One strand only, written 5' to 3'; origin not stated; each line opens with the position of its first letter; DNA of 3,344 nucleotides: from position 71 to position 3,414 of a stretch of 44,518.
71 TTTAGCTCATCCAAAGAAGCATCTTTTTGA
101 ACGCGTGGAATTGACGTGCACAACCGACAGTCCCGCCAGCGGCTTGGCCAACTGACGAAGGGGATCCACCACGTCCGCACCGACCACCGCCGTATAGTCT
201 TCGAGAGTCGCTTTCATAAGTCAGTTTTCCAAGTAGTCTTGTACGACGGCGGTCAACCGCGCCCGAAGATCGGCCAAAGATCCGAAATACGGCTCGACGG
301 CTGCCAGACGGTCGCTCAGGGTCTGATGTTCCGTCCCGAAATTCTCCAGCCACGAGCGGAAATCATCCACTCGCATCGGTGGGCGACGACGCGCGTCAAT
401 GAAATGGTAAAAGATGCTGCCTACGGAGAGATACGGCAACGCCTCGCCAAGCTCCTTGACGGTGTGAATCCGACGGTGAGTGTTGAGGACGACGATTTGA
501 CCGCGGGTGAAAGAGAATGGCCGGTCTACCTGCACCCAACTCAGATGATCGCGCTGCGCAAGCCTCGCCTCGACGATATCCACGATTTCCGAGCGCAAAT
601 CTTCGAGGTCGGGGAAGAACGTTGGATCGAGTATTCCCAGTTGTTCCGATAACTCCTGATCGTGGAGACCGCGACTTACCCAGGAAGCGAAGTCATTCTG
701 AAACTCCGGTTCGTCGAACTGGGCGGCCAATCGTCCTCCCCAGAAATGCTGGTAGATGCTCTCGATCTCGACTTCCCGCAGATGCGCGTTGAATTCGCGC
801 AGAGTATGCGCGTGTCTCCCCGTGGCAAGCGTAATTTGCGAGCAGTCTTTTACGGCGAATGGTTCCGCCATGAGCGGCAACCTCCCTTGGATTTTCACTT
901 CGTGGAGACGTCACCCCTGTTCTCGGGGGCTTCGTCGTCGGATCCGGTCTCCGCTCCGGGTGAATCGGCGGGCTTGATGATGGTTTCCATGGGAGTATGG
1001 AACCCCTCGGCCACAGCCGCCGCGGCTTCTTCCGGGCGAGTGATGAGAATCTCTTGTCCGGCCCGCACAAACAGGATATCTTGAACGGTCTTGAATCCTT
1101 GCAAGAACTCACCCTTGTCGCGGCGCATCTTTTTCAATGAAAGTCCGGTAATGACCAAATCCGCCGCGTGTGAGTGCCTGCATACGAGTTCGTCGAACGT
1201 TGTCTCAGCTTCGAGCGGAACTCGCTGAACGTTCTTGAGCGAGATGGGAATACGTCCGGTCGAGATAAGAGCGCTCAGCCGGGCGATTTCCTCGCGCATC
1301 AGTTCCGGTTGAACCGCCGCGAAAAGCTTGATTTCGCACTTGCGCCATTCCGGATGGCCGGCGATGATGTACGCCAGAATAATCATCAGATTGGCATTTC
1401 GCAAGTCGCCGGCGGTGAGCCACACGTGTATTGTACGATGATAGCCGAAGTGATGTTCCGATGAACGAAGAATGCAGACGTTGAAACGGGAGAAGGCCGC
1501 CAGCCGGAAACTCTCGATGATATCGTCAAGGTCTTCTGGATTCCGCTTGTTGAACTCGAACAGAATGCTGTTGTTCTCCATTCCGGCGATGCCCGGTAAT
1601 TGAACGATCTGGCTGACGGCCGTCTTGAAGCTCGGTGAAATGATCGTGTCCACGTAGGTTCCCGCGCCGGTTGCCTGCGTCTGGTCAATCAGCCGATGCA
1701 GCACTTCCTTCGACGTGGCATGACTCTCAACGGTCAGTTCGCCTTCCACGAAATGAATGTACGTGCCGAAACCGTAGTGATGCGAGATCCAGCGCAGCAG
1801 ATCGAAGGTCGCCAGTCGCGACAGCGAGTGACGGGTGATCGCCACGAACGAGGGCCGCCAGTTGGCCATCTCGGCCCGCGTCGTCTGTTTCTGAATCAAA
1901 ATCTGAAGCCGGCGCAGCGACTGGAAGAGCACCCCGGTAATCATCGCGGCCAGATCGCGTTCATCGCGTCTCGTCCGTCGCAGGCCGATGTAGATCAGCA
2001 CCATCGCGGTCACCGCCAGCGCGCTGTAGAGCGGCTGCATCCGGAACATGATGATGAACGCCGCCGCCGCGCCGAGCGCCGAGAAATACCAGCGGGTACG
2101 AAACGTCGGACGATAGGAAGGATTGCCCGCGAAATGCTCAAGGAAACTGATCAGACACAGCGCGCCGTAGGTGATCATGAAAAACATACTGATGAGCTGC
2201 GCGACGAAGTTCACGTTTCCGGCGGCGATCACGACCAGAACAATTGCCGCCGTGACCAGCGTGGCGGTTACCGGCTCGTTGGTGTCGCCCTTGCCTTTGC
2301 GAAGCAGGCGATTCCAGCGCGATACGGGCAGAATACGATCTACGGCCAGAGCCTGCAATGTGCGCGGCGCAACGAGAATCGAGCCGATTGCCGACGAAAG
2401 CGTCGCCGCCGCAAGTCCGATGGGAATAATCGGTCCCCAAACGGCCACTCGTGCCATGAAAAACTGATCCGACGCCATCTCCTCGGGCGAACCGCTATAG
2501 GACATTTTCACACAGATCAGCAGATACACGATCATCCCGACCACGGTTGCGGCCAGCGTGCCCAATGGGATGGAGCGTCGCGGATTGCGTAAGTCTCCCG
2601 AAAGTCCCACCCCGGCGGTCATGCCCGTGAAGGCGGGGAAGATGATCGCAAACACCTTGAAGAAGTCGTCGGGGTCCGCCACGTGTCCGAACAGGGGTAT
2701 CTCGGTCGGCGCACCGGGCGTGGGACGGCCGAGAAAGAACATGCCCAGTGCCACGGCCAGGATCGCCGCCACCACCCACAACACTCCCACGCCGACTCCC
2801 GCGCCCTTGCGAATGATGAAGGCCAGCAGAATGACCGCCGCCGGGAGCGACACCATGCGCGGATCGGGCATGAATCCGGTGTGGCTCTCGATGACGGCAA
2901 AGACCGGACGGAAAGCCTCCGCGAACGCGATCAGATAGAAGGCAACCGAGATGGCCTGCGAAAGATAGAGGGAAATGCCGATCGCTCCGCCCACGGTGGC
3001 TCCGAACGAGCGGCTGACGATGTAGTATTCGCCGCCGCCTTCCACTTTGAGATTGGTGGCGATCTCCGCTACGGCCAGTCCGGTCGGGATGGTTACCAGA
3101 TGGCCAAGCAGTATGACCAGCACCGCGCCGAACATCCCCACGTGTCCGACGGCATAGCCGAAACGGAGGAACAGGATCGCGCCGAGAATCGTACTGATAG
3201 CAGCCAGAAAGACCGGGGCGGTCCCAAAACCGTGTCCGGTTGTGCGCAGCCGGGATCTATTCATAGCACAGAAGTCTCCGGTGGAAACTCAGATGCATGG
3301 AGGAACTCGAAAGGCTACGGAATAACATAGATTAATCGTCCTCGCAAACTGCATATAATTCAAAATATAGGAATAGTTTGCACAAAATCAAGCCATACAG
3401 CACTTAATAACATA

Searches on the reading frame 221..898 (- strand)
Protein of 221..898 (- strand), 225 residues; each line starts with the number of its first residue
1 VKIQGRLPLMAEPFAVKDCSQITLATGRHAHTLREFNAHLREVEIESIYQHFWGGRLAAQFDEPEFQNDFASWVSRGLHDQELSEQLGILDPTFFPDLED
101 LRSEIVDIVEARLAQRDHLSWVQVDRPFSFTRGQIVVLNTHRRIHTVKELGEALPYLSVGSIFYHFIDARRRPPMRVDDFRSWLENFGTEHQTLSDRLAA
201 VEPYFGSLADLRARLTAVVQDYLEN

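Call 94: search_protein_families(library=pfam, proteins=[window:221-898:-], max_evalue=0.01)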
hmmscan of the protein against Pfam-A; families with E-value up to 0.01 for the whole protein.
window:221-898:- (225 aa): 1 family
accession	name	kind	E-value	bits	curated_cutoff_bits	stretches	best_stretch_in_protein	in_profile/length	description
PF19027.5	DUF5752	-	2.7e-73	246.2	23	1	12-219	2-207/208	Family of unknown function (DUF5752)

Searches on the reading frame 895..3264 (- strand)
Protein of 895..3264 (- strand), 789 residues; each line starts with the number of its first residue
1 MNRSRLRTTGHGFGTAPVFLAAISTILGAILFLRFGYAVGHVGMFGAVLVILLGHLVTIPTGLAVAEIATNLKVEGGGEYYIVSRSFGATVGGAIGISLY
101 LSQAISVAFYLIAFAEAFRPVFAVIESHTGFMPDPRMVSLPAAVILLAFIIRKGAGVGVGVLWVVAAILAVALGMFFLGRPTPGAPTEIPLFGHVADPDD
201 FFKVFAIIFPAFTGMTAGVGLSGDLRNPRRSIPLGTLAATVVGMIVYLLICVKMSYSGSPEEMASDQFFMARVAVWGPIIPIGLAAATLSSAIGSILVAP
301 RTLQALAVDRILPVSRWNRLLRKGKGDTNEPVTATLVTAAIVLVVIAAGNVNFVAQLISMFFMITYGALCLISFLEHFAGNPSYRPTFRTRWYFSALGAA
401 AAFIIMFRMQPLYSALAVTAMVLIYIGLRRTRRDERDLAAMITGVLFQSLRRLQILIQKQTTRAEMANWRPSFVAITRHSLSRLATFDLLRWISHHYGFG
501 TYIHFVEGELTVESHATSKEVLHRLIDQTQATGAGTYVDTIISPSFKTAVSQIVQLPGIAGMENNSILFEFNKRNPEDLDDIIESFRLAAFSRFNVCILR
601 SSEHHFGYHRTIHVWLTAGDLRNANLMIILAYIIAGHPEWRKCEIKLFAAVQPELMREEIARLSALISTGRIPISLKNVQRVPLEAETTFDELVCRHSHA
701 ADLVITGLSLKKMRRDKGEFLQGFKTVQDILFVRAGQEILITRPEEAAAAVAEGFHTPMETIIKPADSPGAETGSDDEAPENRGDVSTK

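Call 94: search_protein_families(library=pfam, proteins=[window:895-3264:-], max_evalue=0.01)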
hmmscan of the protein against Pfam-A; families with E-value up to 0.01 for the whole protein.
window:895-3264:- (789 aa): 3 families
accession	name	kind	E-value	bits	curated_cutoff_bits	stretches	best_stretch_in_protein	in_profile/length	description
PF00324.27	AA_permease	-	3.4e-41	141.9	24.6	1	18-465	2-467/470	Amino acid permease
PF13520.12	AA_permease_2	-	3.4e-21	76.1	27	1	14-409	2-403/427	Amino acid permease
PF03522.20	SLC12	-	3.6e-05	23.4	27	0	610-675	233-296/418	Solute carrier family 12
